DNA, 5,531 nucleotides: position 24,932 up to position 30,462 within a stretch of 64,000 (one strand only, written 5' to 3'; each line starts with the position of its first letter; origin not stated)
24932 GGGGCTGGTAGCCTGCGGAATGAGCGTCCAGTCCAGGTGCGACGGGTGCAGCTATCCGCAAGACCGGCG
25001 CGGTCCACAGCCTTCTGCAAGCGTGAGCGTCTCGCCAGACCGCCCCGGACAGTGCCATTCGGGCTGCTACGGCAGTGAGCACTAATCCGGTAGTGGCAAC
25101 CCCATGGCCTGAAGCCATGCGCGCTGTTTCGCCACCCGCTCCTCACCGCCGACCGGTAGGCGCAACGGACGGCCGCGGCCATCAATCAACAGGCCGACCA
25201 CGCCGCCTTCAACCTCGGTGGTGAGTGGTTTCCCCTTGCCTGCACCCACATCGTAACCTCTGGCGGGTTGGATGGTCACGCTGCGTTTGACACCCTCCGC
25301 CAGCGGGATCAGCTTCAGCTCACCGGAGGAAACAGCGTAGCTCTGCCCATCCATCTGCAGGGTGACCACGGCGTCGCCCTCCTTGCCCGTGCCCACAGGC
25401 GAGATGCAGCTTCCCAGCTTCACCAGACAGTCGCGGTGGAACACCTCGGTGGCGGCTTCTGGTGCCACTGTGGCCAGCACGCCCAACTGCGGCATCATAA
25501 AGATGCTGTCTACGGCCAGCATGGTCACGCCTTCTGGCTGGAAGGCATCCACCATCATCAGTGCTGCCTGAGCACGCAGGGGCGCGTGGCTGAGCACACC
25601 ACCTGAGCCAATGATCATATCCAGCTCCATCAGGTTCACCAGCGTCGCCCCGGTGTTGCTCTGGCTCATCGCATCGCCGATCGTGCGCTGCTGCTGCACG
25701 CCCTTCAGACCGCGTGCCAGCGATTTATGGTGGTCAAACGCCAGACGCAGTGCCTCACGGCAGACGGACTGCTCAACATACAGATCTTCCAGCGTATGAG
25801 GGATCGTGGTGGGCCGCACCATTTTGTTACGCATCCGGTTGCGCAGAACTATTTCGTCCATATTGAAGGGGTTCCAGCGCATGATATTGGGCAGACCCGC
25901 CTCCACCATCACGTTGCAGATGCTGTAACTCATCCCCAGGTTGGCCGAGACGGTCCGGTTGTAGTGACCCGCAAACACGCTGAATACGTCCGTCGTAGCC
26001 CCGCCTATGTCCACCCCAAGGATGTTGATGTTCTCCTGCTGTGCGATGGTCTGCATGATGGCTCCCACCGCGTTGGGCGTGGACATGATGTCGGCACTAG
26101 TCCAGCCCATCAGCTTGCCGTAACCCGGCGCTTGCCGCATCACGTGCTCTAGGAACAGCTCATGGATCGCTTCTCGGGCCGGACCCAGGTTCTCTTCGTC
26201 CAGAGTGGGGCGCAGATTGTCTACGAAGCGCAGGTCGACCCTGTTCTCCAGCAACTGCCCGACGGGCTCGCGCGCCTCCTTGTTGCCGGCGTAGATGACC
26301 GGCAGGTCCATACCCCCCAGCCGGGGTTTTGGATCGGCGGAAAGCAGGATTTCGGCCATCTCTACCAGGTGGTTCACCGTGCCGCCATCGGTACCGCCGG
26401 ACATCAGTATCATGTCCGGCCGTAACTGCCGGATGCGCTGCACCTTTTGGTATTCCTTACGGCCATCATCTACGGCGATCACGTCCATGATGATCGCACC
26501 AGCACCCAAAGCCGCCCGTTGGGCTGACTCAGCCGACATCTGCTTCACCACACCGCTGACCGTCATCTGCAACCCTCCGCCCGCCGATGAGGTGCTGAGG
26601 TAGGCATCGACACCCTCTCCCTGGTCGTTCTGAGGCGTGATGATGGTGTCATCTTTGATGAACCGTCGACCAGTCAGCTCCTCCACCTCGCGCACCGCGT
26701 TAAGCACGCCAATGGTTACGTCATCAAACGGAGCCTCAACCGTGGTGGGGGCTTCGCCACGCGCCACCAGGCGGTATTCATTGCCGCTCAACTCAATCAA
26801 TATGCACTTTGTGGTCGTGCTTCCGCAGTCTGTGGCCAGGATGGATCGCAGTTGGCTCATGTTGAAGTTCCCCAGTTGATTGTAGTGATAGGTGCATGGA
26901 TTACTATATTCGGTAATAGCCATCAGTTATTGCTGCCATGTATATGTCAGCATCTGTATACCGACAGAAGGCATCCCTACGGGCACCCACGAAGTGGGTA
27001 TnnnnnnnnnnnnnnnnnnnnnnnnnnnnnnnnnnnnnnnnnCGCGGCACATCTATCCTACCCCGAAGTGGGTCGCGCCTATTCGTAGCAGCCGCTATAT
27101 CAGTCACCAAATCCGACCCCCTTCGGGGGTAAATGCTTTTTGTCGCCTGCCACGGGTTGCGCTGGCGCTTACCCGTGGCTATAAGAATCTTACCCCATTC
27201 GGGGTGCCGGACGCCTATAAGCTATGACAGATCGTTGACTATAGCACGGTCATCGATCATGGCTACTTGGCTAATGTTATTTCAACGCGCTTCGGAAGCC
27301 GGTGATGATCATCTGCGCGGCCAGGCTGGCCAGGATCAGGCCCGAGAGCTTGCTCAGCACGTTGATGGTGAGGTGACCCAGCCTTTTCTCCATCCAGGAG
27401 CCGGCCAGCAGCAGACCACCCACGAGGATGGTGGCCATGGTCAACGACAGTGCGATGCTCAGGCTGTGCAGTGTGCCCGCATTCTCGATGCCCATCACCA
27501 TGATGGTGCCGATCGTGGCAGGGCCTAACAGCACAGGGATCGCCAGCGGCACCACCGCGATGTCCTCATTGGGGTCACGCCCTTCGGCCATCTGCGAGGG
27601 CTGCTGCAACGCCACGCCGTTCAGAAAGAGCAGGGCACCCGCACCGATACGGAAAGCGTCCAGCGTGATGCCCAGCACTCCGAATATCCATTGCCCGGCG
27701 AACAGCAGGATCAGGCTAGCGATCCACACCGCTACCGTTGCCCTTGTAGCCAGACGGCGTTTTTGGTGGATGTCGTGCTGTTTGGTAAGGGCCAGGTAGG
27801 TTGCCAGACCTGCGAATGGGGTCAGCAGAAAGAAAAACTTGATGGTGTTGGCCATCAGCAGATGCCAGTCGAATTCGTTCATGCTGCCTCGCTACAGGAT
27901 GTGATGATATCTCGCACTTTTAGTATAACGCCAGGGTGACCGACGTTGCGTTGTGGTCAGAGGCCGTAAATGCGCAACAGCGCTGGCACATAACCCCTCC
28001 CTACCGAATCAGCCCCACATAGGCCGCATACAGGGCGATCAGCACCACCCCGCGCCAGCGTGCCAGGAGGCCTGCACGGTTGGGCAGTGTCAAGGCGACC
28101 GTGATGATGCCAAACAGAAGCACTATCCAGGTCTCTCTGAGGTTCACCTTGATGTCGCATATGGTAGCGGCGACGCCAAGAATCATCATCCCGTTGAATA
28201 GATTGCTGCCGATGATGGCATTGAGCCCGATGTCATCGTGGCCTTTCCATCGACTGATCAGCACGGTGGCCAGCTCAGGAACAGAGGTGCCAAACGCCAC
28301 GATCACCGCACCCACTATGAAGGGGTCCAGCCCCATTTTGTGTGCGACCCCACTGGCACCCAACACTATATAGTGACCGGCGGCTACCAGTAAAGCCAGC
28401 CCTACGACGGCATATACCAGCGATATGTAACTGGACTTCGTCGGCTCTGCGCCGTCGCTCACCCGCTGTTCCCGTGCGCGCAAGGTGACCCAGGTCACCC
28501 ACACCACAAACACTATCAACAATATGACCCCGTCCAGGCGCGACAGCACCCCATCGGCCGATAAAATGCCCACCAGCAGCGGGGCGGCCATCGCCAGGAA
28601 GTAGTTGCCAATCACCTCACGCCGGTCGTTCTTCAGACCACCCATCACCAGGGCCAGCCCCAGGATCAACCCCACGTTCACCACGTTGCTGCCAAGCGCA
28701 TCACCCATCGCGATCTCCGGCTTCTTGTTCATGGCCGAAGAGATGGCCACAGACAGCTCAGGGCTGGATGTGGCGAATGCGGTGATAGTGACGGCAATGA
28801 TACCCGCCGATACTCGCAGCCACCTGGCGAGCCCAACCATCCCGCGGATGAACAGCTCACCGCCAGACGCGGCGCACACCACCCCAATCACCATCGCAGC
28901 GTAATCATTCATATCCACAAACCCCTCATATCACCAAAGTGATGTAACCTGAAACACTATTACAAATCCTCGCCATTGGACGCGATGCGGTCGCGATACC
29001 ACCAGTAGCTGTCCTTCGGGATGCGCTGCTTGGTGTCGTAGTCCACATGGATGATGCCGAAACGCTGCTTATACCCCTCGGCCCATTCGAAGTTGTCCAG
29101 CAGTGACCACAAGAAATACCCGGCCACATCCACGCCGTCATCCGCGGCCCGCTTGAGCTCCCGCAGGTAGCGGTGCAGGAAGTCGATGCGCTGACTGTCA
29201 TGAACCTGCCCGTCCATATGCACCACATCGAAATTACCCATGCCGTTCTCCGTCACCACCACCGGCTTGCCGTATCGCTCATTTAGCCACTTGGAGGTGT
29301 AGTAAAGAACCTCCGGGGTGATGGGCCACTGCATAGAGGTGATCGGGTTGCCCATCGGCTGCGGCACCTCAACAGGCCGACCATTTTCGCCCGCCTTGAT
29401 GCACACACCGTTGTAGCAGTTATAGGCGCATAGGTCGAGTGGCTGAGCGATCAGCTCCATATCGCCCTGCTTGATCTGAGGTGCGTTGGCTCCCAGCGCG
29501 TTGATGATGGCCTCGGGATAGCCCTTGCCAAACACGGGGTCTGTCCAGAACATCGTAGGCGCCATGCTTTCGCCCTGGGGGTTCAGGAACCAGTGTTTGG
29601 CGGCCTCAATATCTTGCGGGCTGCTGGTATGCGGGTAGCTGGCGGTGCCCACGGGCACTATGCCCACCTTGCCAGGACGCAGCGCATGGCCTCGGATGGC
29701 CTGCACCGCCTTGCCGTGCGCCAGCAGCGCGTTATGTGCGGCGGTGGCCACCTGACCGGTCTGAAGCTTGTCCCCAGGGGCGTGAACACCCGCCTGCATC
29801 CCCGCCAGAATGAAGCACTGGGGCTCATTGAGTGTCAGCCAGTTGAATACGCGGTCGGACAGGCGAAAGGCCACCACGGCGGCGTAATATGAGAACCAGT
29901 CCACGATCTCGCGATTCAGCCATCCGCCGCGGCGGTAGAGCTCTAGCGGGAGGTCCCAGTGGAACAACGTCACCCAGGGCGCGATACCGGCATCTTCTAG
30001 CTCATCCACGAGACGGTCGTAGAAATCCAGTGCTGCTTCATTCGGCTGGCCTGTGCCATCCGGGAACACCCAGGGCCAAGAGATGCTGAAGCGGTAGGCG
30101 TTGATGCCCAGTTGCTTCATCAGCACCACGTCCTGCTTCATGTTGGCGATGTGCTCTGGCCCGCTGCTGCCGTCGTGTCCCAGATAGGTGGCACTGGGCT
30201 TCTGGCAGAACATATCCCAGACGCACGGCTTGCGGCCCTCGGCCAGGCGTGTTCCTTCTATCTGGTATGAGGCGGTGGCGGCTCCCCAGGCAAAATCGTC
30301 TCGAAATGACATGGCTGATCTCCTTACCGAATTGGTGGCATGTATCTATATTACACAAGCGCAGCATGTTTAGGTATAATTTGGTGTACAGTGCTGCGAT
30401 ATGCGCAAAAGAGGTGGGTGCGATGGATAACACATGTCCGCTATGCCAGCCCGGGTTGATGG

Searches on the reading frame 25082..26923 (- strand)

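Call 30: search_protein_families(library=pfam, proteins=[window:25082-26923:-], max_evalue=0.00001)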
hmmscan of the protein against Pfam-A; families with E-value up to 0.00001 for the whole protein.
window:25082-26923:- (613 aa): 2 families
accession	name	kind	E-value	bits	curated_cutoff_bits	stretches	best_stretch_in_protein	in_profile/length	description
PF13941.12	MutL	-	7.6e-128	427.5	27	1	28-499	1-450/450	MutL protein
PF01968.24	Hydantoinase_A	-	4.2e-06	26.7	22.9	0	279-328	58-108/291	Hydantoinase/oxoprolinase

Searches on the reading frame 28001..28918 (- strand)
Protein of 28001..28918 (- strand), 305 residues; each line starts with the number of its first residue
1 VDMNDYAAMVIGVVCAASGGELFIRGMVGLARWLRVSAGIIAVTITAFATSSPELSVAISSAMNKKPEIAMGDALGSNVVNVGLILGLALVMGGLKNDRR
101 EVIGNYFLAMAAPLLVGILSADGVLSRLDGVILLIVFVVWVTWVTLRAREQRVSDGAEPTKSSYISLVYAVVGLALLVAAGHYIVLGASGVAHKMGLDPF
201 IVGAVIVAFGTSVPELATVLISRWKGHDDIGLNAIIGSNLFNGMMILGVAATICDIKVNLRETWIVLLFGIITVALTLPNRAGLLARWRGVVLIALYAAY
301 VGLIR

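Call 30: search_protein_families(library=pfam, proteins=[window:28001-28918:-], max_evalue=0.00001)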
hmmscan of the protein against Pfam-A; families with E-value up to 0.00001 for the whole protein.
window:28001-28918:- (305 aa): 1 family
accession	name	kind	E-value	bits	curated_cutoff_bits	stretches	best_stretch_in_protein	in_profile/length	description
PF01699.29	Na_Ca_ex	-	6.1e-50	169.5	24.9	2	7-145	4-150/151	Sodium/calcium exchanger protein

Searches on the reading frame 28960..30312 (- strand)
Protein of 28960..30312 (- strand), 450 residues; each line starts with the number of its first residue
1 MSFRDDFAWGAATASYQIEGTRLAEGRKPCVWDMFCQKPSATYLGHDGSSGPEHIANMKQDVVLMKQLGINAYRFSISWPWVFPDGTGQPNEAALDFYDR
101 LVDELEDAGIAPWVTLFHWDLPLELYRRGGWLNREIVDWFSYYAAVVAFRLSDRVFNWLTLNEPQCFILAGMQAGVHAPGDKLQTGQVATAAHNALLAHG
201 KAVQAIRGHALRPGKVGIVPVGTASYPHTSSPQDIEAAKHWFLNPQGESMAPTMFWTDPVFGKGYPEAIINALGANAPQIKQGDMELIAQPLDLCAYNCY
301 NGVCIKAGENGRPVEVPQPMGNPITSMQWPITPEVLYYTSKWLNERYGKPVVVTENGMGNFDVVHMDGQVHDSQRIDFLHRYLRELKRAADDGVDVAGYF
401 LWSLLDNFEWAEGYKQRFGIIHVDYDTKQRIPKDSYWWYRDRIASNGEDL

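Call 12: search_protein_families(library=pfam, proteins=[window:28960-30312:-], max_evalue=0.001)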
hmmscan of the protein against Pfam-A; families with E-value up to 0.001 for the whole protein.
window:28960-30312:- (450 aa): 1 family
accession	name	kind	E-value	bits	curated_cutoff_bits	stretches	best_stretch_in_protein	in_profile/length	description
PF00232.24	Glyco_hydro_1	-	1e-135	453.2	22.6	1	2-447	4-452/453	Glycosyl hydrolase family 1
